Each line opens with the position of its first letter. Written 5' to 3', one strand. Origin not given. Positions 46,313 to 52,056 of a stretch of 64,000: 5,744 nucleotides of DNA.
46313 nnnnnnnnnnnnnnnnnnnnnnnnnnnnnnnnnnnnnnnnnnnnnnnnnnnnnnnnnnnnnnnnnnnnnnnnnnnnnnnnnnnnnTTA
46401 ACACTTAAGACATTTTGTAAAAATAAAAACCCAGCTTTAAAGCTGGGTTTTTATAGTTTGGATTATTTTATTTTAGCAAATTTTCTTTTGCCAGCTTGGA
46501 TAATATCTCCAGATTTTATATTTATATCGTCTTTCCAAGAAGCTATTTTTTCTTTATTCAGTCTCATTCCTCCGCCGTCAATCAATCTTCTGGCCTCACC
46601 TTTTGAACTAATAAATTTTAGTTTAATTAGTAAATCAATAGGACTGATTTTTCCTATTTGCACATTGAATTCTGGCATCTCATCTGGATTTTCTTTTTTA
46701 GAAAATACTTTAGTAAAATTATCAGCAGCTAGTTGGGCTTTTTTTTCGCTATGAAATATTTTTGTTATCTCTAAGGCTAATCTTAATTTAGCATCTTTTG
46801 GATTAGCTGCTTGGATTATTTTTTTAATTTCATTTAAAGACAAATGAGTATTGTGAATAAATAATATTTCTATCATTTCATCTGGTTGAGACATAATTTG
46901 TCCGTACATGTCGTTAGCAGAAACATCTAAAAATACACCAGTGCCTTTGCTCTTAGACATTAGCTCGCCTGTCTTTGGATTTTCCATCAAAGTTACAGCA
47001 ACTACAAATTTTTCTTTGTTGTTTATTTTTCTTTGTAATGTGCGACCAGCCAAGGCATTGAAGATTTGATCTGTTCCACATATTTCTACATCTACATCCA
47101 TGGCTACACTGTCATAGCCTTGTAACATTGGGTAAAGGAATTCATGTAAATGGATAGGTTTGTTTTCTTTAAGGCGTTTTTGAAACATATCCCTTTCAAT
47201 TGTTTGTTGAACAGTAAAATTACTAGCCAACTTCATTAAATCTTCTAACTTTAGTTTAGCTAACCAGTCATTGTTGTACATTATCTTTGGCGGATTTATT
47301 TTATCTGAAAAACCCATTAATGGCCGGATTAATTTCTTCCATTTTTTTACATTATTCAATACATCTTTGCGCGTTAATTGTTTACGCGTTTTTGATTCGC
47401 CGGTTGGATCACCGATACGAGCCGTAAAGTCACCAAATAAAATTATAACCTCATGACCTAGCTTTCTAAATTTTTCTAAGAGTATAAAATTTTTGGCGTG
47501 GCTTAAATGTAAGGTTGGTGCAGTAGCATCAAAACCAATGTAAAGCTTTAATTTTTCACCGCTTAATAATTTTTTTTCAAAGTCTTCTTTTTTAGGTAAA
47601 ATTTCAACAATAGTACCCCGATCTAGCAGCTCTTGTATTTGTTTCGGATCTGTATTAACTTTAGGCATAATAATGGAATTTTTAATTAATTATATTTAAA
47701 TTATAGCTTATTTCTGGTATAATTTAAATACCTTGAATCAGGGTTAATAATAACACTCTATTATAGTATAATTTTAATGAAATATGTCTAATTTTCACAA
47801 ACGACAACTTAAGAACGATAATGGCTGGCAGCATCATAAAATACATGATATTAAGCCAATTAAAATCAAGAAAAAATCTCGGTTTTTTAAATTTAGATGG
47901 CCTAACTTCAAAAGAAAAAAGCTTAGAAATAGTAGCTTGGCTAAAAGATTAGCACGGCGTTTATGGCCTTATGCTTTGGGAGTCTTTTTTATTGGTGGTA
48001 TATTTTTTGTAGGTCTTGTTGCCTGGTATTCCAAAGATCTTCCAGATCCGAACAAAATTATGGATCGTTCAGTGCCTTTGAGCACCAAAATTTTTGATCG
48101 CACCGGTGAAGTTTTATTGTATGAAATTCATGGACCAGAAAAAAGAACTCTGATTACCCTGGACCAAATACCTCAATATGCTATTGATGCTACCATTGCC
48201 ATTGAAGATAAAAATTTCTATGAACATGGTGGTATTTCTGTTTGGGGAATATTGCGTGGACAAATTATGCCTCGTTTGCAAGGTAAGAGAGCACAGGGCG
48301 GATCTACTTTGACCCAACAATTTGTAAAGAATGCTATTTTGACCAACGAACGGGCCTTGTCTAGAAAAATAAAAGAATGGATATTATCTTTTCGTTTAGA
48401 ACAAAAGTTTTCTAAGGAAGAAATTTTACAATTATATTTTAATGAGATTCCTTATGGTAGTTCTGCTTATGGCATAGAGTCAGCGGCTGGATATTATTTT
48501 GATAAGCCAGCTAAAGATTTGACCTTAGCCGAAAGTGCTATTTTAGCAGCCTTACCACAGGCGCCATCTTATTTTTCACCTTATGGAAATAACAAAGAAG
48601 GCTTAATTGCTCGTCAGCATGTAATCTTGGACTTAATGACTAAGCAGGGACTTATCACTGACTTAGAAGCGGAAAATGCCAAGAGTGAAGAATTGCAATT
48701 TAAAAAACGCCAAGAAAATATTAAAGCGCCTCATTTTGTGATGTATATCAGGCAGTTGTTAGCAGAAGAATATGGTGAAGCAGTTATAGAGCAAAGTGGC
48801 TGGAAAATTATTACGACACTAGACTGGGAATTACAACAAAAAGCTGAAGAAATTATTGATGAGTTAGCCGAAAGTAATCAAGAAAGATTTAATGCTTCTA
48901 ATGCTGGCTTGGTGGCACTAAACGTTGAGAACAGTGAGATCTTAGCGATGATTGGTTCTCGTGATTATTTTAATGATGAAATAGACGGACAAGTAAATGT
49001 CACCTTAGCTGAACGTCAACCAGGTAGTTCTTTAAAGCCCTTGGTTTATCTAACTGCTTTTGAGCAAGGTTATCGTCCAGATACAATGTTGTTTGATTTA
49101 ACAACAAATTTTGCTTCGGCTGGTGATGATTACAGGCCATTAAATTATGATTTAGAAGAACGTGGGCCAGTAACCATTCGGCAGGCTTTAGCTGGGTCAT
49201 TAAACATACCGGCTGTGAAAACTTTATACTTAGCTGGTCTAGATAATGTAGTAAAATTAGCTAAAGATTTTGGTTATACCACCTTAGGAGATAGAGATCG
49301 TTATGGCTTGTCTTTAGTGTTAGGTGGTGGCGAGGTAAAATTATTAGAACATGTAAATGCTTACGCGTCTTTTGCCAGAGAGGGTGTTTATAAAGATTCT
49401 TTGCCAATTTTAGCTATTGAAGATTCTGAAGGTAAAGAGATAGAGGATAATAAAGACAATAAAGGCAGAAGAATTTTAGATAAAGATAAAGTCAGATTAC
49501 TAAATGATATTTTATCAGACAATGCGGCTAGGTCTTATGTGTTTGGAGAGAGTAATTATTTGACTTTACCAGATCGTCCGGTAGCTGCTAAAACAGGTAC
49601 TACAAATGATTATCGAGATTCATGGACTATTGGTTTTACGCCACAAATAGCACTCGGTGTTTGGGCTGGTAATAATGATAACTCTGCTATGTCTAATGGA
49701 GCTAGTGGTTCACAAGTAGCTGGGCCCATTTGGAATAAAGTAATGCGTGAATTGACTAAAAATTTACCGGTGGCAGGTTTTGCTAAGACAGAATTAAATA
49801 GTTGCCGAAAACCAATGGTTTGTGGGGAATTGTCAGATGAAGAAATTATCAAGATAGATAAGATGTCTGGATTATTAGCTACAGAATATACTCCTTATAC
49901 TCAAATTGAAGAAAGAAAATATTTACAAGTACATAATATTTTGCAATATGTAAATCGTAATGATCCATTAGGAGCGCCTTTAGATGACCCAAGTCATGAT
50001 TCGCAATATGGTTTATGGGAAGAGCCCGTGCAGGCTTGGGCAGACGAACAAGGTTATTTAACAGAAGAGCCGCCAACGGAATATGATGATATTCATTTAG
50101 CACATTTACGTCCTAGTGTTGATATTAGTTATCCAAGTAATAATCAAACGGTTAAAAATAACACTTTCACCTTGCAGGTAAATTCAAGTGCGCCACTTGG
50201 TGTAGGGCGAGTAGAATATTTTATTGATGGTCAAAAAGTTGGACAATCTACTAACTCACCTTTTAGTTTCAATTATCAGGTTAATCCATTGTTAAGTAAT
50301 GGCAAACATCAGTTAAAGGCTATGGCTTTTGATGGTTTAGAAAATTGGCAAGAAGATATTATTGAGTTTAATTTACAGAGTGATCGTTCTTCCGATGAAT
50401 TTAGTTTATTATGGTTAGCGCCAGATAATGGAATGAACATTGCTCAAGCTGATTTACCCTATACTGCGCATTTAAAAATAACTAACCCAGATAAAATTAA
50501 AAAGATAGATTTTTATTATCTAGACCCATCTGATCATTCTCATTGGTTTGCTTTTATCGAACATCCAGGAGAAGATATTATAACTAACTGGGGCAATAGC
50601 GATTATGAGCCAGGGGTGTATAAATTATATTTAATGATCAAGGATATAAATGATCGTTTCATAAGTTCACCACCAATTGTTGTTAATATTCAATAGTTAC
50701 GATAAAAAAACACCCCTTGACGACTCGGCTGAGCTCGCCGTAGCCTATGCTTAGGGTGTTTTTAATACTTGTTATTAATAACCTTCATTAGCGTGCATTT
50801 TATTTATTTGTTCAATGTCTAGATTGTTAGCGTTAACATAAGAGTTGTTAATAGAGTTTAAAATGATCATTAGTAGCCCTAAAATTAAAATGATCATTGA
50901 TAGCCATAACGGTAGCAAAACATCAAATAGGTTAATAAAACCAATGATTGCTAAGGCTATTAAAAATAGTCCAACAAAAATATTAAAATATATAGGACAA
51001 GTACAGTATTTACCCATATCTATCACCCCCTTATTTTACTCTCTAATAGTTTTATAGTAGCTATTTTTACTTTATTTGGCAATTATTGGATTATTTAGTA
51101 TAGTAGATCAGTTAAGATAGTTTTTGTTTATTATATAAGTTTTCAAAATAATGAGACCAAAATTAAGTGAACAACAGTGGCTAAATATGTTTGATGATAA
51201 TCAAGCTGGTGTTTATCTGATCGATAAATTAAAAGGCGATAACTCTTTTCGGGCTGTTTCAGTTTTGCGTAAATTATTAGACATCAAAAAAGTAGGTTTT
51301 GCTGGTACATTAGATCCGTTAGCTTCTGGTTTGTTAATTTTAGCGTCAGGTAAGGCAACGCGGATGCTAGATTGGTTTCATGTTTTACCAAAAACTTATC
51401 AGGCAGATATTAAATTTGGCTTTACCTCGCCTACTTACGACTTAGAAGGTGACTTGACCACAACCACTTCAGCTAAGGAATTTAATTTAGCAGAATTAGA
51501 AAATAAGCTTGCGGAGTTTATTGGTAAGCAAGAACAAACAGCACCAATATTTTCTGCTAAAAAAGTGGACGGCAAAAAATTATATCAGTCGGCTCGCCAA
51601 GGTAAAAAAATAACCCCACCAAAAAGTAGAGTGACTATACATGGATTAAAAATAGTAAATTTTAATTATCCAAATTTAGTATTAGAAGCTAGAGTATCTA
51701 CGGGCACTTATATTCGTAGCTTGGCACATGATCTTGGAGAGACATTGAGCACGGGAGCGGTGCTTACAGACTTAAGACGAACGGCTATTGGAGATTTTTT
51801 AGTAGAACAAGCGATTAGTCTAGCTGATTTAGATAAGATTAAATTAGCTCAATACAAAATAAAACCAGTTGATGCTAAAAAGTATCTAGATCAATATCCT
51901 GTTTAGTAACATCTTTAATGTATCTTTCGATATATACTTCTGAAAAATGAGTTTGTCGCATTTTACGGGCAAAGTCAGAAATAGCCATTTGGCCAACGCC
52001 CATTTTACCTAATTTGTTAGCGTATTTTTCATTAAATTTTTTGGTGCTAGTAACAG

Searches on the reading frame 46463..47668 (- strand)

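Call 11: search_protein_families(library=pfam, proteins=[window:46463-47668:-], max_evalue=0.001)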
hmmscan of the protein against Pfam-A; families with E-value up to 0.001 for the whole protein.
window:46463-47668:- (401 aa): 3 families
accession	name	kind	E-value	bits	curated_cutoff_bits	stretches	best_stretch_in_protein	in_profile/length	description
PF00579.31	tRNA-synt_1b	-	6.2e-57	193.6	21.1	1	37-322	3-291/292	tRNA synthetases class I (W and Y)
PF22421.1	SYY_C-terminal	-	3.6e-06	27.2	27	1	329-383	7-61/83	Tyrosine--tRNA ligase SYY-like C-terminal domain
PF01479.30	S4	-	0.00097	19.3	22.8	0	345-375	4-35/48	S4 domain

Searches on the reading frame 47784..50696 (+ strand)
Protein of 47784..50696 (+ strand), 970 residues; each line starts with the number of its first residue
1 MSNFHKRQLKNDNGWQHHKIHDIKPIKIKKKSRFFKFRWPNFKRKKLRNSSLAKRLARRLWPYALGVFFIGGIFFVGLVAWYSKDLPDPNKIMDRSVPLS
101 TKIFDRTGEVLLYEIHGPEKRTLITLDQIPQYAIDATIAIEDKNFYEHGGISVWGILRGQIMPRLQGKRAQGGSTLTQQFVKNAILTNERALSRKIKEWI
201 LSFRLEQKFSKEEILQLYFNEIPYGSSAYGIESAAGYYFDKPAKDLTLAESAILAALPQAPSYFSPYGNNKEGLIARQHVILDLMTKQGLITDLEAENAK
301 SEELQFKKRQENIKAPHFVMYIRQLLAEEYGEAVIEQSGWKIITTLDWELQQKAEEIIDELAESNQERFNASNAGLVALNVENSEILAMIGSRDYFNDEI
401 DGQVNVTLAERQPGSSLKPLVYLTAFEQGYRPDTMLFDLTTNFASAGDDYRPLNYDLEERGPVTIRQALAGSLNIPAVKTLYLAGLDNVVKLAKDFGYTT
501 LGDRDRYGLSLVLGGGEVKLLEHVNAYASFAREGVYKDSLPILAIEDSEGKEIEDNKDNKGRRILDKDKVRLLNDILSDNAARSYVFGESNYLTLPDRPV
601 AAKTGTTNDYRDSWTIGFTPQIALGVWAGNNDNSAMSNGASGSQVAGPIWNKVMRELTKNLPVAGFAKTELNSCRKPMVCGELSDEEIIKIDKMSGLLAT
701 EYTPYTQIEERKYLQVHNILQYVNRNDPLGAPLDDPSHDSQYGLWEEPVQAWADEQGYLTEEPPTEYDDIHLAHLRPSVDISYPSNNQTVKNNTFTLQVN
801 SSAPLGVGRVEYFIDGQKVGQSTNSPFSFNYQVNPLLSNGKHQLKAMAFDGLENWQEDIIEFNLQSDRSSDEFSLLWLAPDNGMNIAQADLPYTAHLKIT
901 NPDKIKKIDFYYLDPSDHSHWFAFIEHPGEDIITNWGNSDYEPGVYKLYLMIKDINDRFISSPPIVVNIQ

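Call 11: search_protein_families(library=pfam, proteins=[window:47784-50696:+], max_evalue=0.001)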
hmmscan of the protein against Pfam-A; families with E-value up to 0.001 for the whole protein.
window:47784-50696:+ (970 aa): 3 families
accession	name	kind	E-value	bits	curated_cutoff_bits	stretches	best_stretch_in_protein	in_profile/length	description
PF00912.28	Transgly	-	7.7e-59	198.5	27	1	112-285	5-177/178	Transglycosylase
PF00905.27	Transpeptidase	-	1.4e-22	80.7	22.1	1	376-654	3-298/299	Penicillin binding protein transpeptidase domain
PF17957.7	Big_7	-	5.9e-17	62.5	24.1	1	777-846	1-70/70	Bacterial Ig domain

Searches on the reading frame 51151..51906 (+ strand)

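Call 22: search_protein_families(library=pfam, proteins=[window:51151-51906:+], max_evalue=0.001)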
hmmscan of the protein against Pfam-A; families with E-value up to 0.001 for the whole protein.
window:51151-51906:+ (251 aa): 2 families
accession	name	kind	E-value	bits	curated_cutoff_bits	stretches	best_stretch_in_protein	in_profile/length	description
PF01509.24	TruB_N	-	1.4e-46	159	27.3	1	40-188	1-149/149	TruB family pseudouridylate synthase (N terminal domain)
PF16198.10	TruB_C_2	-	2.2e-10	41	29.3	1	189-232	1-44/66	tRNA pseudouridylate synthase B C-terminal domain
